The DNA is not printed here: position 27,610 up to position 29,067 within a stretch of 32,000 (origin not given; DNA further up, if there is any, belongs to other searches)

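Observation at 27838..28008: Adenine-depleted, NNC-rich 171-nt segment near the 3' end of the pilin-like gene resembles a DGR variable region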

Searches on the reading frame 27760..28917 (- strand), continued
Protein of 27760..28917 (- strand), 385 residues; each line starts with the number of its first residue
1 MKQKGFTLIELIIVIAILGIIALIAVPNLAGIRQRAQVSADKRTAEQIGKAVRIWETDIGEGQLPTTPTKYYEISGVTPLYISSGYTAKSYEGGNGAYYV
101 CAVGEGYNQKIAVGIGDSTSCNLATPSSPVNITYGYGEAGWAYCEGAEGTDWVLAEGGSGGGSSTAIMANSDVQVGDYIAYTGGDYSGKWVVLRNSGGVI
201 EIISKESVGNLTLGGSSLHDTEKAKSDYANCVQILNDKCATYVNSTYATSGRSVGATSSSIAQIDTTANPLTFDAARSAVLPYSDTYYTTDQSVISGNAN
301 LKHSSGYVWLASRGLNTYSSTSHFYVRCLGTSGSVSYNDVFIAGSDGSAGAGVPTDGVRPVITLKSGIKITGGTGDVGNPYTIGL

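Call 29: find_encoding_contigs(protein=P0011, flank=10000, max_places=3)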
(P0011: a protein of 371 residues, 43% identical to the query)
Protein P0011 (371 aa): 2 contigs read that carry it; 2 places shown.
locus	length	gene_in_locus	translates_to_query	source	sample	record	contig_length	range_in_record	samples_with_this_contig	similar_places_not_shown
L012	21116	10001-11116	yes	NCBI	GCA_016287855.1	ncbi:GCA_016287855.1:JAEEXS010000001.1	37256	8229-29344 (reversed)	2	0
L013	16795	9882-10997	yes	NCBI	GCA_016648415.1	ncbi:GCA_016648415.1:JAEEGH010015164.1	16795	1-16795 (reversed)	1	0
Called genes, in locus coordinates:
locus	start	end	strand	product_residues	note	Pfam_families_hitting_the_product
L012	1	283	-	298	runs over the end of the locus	PF08486:SpoIID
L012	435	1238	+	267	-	PF00142:Fer4_NifH (weak), PF01656:CbiA, PF02374:ArsA_ATPase (weak), PF06564:CBP_BcsQ, PF09140:MipZ, PF10609:ParA, PF13614:AAA_31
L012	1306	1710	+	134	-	PF03776:MinE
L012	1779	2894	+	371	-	PF01098:FTSW_RODA_SPOVE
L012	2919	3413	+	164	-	PF01928:CYTH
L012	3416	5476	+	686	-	PF17191:RecG_wedge, PF01336:tRNA_anti-codon (weak), PF04851:ResIII, PF00270:DEAD, PF22590:Cas3-like_C_2 (faint), PF00271:Helicase_C, PF19833:RecG_dom3_C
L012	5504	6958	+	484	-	PF08323:Glyco_transf_5, PF00534:Glycos_transf_1, PF13692:Glyco_trans_1_4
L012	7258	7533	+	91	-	-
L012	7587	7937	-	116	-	PF00453:Ribosomal_L20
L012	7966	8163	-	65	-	PF01632:Ribosomal_L35p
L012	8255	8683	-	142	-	PF05198:IF3_N, PF00707:IF3_C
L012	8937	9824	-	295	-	PF13353:Fer4_12 (weak), PF04055:Radical_SAM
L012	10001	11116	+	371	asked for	-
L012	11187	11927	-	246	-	PF13677:MotB_plug, PF00691:OmpA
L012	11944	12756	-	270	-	PF20560:MotA_N, PF01618:MotA_ExbB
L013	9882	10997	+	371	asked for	-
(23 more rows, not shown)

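Call 48: search_protein_families(library=pfam, alignment_id=A6, max_evalue=1)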
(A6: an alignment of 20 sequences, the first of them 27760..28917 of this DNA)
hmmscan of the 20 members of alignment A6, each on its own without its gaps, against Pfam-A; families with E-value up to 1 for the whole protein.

A. member 1, window:27760-28917:- (385 aa): 1 family
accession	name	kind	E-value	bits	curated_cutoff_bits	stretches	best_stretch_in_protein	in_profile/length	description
PF07963.17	N_methyl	-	3.8e-09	36.2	21.2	1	1-25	2-26/27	Prokaryotic N-terminal methylation motif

B. families by the number of members that match (of 20 scanned): 16 families
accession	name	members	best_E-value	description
PF07963.17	N_methyl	12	1.1e-09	Prokaryotic N-terminal methylation motif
PF11190.13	DUF2976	2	0.16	Protein of unknown function (DUF2976)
PF22072.2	FAP42_B3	2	0.36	FAP42 domain B3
PF18437.6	Nup54_C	2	0.57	Nup54 C-terminal interacting domain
PF09479.16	Flg_new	1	5.2e-17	Listeria-Bacteroides repeat domain (List_Bact_rpt)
PF18998.6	Flg_new_2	1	8.3e-15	Divergent InlB B-repeat domain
PF21158.3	flgK_1st_1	1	0.00036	Flagellar hook-associated protein 1, D2-like domain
PF21847.1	DUF6906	1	0.0011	Domain of unknown function (DUF6906)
PF05860.19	TPS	1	0.0012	TPS secretion domain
PF11302.14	DUF3104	1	0.0078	Protein of unknown function (DUF3104)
PF17936.7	Big_6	1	0.009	Bacterial Ig domain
PF09140.17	MipZ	1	0.016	ATPase MipZ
PF18475.7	PIN7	1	0.071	PIN domain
PF14221.11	DUF4330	1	0.074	Domain of unknown function (DUF4330)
PF11885.13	DUF3405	1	0.23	Protein of unknown function (DUF3405)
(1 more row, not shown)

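Call 57: predict_structure(alignment_id=A6)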
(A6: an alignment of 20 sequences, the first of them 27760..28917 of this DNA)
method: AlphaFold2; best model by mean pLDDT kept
length: 385 residues; sequences in the alignment: 20
mean_pLDDT: 76.8   pTM: 0.60
mean pLDDT of the five models: 76.8, 69.7, 68.4, 68.0, 67.6
residues with pLDDT >= 90: 172; 70-90: 83; 50-70: 82; < 50: 48
segments of 3 or more residues with pLDDT < 50: 126-166
pLDDT, mean of each block of 10 residues (from residue 1): 57 76 54 56 67 67 75 73 65 68 63 65 47 29 34 29 47 90 94 89 95 89 97 97 94 94 94 86 91 95 94 94 96 91 96 96 86 85 80
secondary structure, 60 per line:
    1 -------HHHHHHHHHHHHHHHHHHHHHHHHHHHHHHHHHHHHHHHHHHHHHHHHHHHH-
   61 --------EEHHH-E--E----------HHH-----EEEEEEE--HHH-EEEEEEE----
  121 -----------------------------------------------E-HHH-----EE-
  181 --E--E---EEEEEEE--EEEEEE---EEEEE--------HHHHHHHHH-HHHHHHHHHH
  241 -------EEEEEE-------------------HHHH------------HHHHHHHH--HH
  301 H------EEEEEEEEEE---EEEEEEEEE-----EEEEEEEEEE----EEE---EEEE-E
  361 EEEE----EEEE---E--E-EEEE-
elements in order: H8-59 E97-103 E110-116 E190-196 E199-204 E208-212 H221-229 H231-240 E248-253 H273-276 H289-296 E308-317 E321-329 E335-344 E349-351 E355-358 E360-364 E369-372 E381-384

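Call 59: fold_search(model_id=the predicted structure, library=pdb)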
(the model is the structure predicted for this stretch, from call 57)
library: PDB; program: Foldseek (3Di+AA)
matches with E <= 10: 146; with E <= 0.001: 0
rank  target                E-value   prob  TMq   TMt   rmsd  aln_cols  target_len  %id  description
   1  2wuq_A                4.3e-01  0.06  0.06  0.08  16.9        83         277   10  Crystal structure of BlaB protein from Streptomyces cacaoi (released 2010-10-13)
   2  2wuq_B                5.1e-01  0.06  0.06  0.08  16.9        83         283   11  Crystal structure of BlaB protein from Streptomyces cacaoi (released 2010-10-13)
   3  2e3r_B                7.6e-01  0.02  0.11  0.15  17.3       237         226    9  Crystal structure of CERT START domain in complex with C18-ceramide (P1) (released 2007-12-18)
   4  2hx0                  1.0e+00  0.03  0.06  0.12  17.1        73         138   10  Three-dimensional structure of the hypothetical protein from Salmonella cholerae-suis (aka Salmonella enterica) at the r (released 2006-09-19)
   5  7ztr                  1.1e+00  0.03  0.12  0.18  16.8       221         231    5  Crystal structure of the carotenoid-binding protein domain from silkworm Bombyx mori (BmCBP) in the apoform, W232F mutan (released 2022-10-26)
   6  2nmu                  1.6e+00  0.02  0.06  0.12  17.0        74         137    9  Crystal structure of the hypothetical protein from Salmonella typhimurium LT2. Northeast Structural Genomics Consortium  (released 2006-11-07)
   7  1i4u_B                1.8e+00  0.04  0.07  0.13  11.1        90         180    6  THE C1 SUBUNIT OF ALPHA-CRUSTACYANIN (released 2001-09-19)
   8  5jjd_B                1.8e+00  0.02  0.13  0.18  16.2       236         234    9  crystal structure of the ceramide transfer protein PH and START domain complex (released 2017-07-05)
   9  5il6_A                1.8e+00  0.01  0.08  0.10  16.5       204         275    8  Crystal structure of the dehydratase domain of RzxB from Pseudomonas fluorescens (released 2017-03-29)
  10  6obv_B                2.0e+00  0.01  0.08  0.10  25.8       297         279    7  Structural insights into dehydratase substrate selection for the borrelidin and fluvirucin polyketide synthases (released 2019-06-05)
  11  8tmt                  2.2e+00  0.02  0.07  0.10  14.0       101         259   11  Crystal structure of KPC-44 carbapenemase in complex with vaborbactam (released 2023-12-06)
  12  2e3r_A                2.2e+00  0.01  0.12  0.16  16.5       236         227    9  Crystal structure of CERT START domain in complex with C18-ceramide (P1) (released 2007-12-18)
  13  1em2                  2.3e+00  0.03  0.13  0.19  14.8       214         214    7  Star-related lipid transport domain of MLN64 (released 2000-05-02)
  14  2e3o                  2.3e+00  0.02  0.11  0.15  15.6       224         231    8  Crystal structure of CERT START domain in complex with C16-ceramide (P212121) (released 2007-12-18)
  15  4hgz_B                2.4e+00  0.08  0.09  0.14  10.3       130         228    5  Structure of the CcbJ Methyltransferase from Streptomyces caelestis (released 2013-10-30)
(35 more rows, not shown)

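Call 61: fold_search(model_id=the predicted structure, library=viral)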
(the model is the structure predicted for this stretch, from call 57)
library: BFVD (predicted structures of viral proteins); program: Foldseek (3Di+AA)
matches with E <= 10: 310; with E <= 0.001: 0
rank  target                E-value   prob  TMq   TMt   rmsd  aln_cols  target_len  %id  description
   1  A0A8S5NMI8            3.5e-02  0.69  0.25  0.34  14.8       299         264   11  Retinoblastoma-binding protein-like protein [Siphoviridae sp. ctGMq5]
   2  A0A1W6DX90            9.8e-02  0.09  0.09  0.06  16.3       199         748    9  Uncharacterized protein [Sphingobium phage Lacusarx]
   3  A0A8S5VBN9            1.0e-01  0.44  0.22  0.25  10.7       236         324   15  DUF6273 domain-containing protein [Myoviridae sp. ctbEa13]
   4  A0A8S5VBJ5            1.3e-01  0.44  0.24  0.33  11.2       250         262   12  ATP-binding sugar transporter [Myoviridae sp. ctbEa13]
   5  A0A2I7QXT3            2.2e-01  0.09  0.09  0.06  14.6       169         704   10  (no name in the UniProt tables at hand)
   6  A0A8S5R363            2.5e-01  0.57  0.24  0.43   7.6       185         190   12  DUF6273 domain-containing protein [Siphoviridae sp. ct6d71]
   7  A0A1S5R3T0            2.8e-01  0.04  0.09  0.06  13.9       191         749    7  RIIA protector from prophage-induced early lysis [Pseudomonas phage pf16]
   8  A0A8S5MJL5            2.8e-01  0.02  0.10  0.06  25.1       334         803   10  Uncharacterized protein [Siphoviridae sp. ctHMI2]
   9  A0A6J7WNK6            3.0e-01  0.04  0.08  0.04  27.1       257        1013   13  Peptidase M23 [uncultured Caudovirales phage]
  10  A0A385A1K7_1          3.0e-01  0.04  0.11  0.05  21.8       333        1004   10  (no name in the UniProt tables at hand)
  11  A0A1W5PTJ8            3.5e-01  0.15  0.09  0.05   9.7        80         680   11  (no name in the UniProt tables at hand)
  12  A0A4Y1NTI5            4.5e-01  0.02  0.10  0.11  22.3       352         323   10  (no name in the UniProt tables at hand)
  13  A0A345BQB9            5.0e-01  0.23  0.23  0.40   8.3       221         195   10  (no name in the UniProt tables at hand)
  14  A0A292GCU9            5.3e-01  0.04  0.09  0.05  20.3       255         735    8  (no name in the UniProt tables at hand)
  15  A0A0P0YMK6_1          6.3e-01  0.05  0.10  0.05  20.3       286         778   10  (no name in the UniProt tables at hand)
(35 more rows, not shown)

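Call 66: find_related_loci(query=A1, collection=viral_contigs, flank=10000)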
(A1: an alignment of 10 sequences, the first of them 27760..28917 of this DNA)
Query A1 (385 aa) in viral_contigs; peptide patterns used: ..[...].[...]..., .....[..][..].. (x = any residue, [..] = any of these).
19 stretches matched a pattern, but none encodes a relative of the query by tblastn (E <= 1e-3).

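Call 71: find_encoding_contigs(protein=P0006, flank=3000, max_places=3)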
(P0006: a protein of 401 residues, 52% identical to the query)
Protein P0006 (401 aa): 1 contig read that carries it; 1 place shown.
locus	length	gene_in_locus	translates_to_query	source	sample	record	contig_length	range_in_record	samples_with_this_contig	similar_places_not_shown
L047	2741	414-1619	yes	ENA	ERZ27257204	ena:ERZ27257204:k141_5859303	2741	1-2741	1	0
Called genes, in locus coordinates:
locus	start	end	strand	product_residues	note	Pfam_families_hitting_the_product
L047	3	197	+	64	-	?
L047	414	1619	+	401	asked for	PF07963:N_methyl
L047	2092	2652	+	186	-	-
